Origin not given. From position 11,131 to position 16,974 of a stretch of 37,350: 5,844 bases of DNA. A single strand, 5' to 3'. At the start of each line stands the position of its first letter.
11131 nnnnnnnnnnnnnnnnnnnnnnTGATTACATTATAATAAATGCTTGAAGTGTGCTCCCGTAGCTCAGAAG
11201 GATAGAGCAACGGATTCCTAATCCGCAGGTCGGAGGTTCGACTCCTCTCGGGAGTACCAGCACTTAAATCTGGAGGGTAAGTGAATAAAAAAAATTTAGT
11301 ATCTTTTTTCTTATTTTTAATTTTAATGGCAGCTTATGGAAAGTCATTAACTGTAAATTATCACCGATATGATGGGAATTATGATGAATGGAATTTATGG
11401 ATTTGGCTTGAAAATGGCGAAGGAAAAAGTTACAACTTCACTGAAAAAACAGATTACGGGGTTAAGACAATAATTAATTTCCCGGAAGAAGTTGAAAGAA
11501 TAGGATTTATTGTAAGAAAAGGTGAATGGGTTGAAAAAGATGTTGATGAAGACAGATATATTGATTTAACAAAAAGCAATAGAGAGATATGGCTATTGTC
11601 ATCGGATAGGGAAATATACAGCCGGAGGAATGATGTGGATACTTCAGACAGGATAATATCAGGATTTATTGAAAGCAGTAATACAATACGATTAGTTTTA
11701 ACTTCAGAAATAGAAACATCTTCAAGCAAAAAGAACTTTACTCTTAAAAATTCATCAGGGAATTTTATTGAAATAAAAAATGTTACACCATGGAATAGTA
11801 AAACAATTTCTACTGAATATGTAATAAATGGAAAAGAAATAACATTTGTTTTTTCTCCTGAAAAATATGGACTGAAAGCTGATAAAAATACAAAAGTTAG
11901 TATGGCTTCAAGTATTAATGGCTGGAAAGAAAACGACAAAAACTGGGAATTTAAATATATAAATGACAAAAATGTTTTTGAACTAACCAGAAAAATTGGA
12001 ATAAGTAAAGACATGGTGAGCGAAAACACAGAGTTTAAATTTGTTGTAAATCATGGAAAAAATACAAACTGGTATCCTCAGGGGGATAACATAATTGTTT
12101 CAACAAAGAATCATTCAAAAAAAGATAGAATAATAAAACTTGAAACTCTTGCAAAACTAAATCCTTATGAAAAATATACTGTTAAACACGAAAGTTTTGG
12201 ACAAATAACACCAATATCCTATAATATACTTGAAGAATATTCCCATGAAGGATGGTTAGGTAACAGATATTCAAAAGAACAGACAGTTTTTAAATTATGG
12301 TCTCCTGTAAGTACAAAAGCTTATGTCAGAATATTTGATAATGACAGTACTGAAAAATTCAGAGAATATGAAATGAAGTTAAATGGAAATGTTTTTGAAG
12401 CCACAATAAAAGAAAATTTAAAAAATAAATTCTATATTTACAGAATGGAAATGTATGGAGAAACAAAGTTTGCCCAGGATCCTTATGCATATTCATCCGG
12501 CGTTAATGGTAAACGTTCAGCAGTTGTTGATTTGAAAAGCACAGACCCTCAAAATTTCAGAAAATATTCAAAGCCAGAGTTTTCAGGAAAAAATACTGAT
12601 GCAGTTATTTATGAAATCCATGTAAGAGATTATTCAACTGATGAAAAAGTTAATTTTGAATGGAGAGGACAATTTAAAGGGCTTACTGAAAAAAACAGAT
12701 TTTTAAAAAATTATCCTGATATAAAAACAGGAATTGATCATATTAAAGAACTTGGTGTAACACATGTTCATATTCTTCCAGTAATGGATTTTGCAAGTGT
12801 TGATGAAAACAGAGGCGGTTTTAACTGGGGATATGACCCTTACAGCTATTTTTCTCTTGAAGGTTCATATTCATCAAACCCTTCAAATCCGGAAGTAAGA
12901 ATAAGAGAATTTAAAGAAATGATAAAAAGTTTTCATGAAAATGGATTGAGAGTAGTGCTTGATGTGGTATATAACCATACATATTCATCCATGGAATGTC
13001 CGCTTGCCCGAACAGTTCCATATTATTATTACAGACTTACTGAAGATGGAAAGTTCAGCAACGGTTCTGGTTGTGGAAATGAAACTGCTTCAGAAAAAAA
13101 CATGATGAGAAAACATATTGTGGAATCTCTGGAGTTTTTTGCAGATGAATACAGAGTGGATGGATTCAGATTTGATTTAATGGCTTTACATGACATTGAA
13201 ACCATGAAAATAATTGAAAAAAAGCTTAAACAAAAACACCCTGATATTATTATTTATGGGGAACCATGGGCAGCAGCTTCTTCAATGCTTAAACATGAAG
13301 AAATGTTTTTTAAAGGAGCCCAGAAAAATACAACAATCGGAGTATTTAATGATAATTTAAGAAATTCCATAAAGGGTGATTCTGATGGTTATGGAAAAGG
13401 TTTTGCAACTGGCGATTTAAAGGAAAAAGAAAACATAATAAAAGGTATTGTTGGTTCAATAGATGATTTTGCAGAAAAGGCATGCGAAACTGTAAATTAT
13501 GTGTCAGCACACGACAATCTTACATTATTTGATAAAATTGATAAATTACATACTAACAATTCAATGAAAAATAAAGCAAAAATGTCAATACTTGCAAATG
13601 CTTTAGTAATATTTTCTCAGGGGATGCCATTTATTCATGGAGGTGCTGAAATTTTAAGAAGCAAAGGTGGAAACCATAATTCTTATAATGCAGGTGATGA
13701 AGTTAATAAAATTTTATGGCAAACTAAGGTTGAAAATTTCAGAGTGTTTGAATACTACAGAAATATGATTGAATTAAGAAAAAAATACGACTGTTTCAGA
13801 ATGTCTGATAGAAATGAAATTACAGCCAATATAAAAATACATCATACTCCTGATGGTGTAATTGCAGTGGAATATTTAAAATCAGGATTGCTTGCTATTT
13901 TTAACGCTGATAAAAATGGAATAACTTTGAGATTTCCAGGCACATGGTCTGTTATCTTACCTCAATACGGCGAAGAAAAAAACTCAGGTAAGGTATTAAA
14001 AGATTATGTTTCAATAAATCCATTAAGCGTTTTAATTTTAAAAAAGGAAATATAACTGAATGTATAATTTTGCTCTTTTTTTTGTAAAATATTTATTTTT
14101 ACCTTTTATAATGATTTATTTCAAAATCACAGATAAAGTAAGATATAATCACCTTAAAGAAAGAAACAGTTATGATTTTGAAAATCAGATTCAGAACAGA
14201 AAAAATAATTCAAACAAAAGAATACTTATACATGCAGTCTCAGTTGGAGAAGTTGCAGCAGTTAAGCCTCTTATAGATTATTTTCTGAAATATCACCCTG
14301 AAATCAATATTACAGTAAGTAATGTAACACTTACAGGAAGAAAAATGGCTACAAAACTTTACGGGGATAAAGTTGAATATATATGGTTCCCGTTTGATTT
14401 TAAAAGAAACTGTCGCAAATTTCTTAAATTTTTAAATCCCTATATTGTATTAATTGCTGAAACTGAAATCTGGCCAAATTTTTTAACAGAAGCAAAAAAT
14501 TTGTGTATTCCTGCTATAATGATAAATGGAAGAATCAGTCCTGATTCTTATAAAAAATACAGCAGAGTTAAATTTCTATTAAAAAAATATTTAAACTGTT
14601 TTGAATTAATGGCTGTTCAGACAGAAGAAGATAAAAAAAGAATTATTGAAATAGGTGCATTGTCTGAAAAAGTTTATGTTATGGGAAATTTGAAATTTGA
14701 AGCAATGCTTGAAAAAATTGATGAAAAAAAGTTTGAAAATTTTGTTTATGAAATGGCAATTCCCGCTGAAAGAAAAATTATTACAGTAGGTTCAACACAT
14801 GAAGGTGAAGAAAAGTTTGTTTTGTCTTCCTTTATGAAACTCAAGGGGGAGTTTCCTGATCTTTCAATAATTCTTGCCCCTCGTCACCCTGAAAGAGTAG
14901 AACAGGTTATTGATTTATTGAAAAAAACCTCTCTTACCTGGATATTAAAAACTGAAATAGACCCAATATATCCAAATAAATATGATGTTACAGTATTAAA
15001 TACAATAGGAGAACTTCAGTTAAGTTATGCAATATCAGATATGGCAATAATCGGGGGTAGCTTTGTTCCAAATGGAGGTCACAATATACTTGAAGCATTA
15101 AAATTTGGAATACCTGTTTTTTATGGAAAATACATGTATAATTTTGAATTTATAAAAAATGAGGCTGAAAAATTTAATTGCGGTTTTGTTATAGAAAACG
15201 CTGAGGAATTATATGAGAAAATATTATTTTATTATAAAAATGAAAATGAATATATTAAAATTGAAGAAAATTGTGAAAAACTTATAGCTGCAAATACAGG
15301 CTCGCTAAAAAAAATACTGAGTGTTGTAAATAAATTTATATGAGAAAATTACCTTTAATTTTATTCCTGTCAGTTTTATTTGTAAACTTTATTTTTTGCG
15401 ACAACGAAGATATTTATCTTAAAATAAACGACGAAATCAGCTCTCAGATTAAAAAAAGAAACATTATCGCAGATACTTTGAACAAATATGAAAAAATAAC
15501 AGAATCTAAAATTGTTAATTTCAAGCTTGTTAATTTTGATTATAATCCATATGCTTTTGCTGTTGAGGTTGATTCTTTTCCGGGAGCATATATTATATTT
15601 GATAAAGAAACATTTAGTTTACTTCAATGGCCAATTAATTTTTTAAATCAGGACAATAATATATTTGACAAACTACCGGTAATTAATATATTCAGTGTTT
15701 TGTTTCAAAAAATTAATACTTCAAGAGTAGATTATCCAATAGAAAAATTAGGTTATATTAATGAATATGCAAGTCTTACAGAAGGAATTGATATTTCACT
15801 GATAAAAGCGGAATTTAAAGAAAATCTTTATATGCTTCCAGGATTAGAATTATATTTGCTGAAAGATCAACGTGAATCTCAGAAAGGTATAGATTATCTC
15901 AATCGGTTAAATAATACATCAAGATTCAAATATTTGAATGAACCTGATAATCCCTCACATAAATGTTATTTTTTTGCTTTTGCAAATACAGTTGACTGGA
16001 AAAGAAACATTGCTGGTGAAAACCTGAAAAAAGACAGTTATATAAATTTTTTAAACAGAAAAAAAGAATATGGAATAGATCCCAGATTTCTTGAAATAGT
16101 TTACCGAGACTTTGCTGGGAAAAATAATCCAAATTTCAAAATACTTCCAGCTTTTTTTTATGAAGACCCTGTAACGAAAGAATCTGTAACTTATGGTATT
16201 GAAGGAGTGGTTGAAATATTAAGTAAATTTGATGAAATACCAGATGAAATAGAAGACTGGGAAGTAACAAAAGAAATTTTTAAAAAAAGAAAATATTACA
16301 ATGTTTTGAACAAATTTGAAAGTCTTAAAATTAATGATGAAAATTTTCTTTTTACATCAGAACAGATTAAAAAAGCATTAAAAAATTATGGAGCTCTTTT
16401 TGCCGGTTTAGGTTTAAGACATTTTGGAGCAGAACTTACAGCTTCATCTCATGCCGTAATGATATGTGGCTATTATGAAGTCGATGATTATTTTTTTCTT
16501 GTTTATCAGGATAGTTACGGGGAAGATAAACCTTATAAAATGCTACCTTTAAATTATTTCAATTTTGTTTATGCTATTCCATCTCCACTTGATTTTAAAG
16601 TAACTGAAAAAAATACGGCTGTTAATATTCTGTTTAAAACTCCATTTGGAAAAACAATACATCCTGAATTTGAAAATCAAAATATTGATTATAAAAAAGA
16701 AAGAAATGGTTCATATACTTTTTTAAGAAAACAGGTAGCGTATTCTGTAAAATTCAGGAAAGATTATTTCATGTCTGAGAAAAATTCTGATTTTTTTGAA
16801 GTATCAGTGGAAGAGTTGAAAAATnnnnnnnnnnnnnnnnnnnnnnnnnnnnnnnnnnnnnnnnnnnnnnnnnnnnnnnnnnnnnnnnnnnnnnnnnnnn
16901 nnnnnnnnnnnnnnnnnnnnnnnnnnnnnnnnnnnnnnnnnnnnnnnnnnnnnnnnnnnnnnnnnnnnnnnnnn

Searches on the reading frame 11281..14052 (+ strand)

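Call 18: search_protein_families(library=pfam, proteins=[window:11281-14052:+], max_evalue=0.001)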
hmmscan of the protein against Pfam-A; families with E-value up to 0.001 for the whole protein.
window:11281-14052:+ (924 aa): 3 families
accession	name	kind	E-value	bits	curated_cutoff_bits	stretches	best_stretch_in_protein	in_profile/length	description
PF03714.20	PUD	-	1.2e-20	74.6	25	1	23-113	2-96/97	Bacterial pullanase-associated domain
PF00128.31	Alpha-amylase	-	1.4e-14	54.7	22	1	484-570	24-95/446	Alpha amylase, catalytic domain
PF02922.24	CBM_48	-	3.1e-11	43.9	22.4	1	326-403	2-83/83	Carbohydrate-binding module 48 (Isoamylase N-terminal domain)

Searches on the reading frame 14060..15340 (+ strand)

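Call 20: search_protein_families(library=pfam, proteins=[window:14060-15340:+], max_evalue=0.001)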
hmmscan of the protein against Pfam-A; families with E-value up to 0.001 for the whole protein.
window:14060-15340:+ (427 aa): 2 families
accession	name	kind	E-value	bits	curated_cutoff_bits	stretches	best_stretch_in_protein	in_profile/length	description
PF04413.22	Glycos_transf_N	-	1.3e-56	191.4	23.9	1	49-214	13-178/179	3-Deoxy-D-manno-octulosonic-acid transferase (kdotransferase)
PF00534.26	Glycos_transf_1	-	5.8e-07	29.7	26.4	1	310-406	75-170/172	Glycosyl transferases group 1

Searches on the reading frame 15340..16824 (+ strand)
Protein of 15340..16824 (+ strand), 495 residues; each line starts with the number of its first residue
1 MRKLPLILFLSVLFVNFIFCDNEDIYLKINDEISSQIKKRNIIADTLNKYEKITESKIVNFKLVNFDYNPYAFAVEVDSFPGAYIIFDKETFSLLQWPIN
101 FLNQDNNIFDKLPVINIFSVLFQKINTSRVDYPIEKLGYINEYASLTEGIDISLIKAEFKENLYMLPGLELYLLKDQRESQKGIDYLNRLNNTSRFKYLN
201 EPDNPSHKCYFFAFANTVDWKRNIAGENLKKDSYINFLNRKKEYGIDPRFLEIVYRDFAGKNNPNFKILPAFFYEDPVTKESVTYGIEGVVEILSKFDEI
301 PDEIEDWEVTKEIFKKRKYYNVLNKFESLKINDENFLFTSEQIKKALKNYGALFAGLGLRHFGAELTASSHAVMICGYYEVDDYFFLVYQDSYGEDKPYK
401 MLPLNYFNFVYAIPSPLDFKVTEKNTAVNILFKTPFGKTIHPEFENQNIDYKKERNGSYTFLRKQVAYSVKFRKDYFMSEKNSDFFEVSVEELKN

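Call 20: search_protein_families(library=pfam, proteins=[window:15340-16824:+], max_evalue=0.001)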
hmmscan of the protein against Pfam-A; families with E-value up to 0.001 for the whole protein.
window:15340-16824:+ (495 aa): 0 families

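Call 64: search_protein_families(library=ncbifam, proteins=[window:15340-16824:+], max_evalue=1)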
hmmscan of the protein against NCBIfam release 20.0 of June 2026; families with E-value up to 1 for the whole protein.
window:15340-16824:+ (495 aa): 1 family
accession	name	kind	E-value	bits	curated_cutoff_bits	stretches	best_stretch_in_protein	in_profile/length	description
NF053816.1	List_LCP_LPXTG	equivalog_domain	0.0056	16.6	175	1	416-462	57-100/179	putative cellulose-binding protein LCP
